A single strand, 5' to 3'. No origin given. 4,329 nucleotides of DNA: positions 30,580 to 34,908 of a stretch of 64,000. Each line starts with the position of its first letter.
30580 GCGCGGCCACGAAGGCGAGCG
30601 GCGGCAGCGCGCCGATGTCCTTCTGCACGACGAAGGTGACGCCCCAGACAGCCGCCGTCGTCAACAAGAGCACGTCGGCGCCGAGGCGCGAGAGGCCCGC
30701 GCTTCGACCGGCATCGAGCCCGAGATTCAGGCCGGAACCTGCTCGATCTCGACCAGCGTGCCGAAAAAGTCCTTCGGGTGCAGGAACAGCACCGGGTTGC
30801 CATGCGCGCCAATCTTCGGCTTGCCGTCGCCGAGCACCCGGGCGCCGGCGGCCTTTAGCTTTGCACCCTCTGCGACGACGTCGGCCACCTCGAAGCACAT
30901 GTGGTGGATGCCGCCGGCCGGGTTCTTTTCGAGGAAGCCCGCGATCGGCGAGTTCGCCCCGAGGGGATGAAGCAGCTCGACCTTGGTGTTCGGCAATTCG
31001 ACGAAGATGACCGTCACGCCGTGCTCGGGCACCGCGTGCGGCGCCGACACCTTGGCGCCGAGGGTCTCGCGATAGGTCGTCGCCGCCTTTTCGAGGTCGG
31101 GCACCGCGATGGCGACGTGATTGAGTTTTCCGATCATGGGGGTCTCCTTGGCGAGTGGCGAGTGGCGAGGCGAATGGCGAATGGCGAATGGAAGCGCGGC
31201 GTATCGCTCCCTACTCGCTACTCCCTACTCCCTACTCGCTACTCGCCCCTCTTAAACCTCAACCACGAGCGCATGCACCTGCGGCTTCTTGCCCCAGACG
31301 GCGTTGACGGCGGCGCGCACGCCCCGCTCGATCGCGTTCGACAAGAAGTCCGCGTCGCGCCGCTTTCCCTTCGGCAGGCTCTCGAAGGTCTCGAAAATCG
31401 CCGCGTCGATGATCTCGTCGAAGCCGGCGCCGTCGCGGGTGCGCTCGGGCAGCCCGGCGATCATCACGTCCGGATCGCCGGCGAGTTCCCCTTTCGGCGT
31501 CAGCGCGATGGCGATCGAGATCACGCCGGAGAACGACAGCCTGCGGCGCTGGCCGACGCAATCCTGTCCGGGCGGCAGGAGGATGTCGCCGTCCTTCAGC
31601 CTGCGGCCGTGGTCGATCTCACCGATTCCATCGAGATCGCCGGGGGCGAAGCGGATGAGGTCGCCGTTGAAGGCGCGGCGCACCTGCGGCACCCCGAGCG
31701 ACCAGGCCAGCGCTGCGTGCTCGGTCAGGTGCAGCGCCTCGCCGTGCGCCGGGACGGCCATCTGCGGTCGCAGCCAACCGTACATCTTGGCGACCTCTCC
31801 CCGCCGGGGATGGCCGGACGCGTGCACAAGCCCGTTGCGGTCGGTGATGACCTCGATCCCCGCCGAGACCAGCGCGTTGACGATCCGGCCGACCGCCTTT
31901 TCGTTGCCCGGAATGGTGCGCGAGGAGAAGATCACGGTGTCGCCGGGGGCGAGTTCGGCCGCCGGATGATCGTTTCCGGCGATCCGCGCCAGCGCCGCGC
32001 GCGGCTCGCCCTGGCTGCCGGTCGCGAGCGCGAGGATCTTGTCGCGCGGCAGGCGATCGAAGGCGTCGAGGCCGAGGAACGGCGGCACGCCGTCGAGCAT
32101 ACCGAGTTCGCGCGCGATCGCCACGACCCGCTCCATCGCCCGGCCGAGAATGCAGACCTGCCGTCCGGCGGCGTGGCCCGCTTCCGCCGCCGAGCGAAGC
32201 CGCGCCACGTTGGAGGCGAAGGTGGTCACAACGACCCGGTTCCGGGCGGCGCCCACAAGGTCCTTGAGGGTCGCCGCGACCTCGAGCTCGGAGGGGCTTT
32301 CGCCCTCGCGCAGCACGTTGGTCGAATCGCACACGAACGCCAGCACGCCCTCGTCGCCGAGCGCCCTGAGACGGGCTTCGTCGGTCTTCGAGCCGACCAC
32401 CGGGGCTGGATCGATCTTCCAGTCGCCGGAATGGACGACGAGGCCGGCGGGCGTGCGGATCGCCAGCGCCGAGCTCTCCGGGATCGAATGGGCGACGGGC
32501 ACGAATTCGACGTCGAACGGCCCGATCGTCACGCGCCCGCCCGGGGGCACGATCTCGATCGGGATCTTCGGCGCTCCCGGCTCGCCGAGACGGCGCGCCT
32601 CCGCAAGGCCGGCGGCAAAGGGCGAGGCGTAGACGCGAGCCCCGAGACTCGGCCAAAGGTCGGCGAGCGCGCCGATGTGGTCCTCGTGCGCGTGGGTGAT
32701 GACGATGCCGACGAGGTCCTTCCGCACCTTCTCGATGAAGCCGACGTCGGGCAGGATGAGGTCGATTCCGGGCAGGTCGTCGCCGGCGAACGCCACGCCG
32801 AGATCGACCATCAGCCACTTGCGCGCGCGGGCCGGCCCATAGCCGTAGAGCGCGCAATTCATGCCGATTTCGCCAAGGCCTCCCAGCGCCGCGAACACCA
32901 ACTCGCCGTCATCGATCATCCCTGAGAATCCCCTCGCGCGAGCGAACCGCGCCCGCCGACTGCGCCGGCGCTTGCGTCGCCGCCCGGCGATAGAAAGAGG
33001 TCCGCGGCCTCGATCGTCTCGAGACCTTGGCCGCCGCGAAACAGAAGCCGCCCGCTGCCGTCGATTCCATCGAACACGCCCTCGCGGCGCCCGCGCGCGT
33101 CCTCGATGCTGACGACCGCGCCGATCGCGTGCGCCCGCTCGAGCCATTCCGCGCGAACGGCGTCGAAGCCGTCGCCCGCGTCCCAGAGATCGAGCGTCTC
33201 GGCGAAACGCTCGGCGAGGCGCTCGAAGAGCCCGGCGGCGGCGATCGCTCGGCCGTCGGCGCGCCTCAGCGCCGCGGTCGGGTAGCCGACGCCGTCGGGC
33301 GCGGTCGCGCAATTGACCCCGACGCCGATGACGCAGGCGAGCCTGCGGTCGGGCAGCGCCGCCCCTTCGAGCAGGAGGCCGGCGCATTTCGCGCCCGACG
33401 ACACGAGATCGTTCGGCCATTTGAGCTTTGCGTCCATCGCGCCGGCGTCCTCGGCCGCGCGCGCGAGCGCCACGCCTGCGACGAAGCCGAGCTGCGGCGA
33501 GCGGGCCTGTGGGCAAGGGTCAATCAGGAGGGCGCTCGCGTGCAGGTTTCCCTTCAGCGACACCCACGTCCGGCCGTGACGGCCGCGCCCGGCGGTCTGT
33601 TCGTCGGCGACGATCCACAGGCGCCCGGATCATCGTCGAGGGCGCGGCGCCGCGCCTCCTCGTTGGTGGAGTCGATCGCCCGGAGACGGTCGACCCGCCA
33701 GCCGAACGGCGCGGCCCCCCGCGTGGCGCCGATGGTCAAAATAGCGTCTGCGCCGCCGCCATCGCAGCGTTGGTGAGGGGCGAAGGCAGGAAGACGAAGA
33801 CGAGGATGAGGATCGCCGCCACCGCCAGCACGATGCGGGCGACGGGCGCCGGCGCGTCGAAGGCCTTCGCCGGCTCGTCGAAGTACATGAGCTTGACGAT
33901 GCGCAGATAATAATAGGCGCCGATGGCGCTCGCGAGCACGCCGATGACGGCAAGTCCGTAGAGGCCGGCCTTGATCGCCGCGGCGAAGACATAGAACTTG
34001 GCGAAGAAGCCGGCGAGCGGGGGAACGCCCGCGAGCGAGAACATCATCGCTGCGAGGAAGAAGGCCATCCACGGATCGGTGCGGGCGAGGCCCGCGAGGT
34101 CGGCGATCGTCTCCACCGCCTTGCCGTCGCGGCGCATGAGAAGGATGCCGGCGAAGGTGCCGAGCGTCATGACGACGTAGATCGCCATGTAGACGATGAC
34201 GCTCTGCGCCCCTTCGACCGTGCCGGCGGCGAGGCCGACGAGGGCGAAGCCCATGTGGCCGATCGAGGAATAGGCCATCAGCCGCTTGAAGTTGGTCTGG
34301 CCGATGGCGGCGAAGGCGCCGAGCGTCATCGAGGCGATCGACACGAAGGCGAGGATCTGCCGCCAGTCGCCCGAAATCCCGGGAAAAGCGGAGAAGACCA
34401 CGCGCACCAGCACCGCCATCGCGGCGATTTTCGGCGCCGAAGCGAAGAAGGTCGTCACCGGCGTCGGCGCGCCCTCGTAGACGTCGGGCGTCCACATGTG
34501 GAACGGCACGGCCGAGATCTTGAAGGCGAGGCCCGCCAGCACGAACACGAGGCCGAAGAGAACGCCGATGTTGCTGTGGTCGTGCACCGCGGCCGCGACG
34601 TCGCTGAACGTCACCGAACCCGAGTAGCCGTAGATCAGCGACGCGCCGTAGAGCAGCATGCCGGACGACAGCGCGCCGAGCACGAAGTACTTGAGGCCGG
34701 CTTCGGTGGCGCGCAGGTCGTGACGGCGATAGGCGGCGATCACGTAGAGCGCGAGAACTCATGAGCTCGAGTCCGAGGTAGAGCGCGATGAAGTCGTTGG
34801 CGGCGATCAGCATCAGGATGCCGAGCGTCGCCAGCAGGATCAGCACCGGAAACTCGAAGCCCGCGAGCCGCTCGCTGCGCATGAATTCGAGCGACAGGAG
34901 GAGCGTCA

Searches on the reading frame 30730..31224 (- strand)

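Call 42: search_protein_families(library=pfam, proteins=[window:30730-31224:-], max_evalue=0.00001)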
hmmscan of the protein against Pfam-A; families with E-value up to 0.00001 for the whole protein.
window:30730-31224:- (165 aa): 3 families
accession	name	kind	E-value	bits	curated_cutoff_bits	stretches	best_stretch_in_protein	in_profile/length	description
PF13669.12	Glyoxalase_4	-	3e-22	79.4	27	1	35-147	1-109/109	Glyoxalase/Bleomycin resistance protein/Dioxygenase superfamily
PF00903.31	Glyoxalase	-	6.1e-16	59.3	20.6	1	33-160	1-121/121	Glyoxalase/Bleomycin resistance protein/Dioxygenase superfamily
PF13468.12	Glyoxalase_3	-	6.3e-08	33.3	25.1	1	34-130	1-106/176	Glyoxalase-like domain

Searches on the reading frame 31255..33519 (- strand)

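Call 42: search_protein_families(library=pfam, proteins=[window:31255-33519:-], max_evalue=0.00001)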
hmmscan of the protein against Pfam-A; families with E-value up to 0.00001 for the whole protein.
window:31255-33519:- (755 aa): 5 families
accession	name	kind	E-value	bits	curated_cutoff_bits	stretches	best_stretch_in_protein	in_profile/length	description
PF22505.1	RNase_J_b_CASP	-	4.4e-40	136.8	27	1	427-550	2-126/126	Ribonuclease J, beta-CASP domain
PF12706.13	Lactamase_B_2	-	2.3e-09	37.6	27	1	267-369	29-145/200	Beta-lactamase superfamily domain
PF00753.33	Lactamase_B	-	4e-09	37.1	22.7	1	260-366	35-149/196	Metallo-beta-lactamase superfamily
PF17770.6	RNase_J_C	-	4.1e-09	37.8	23.8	1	656-755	3-102/102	Ribonuclease J C-terminal domain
PF07521.17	RMMBL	-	2.8e-06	27.7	21.6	0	556-605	3-52/63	Zn-dependent metallo-hydrolase RNA specificity domain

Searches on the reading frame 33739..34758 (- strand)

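Call 42: search_protein_families(library=pfam, proteins=[window:33739-34758:-], max_evalue=0.00001)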
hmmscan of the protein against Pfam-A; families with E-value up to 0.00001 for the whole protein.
window:33739-34758:- (340 aa): 1 family
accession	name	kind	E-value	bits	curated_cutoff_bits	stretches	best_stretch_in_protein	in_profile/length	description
PF00361.26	Proton_antipo_M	-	1.2e-79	268.1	21.5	1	2-279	16-293/294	NADH:quinone oxidoreductase/Mrp antiporter, TM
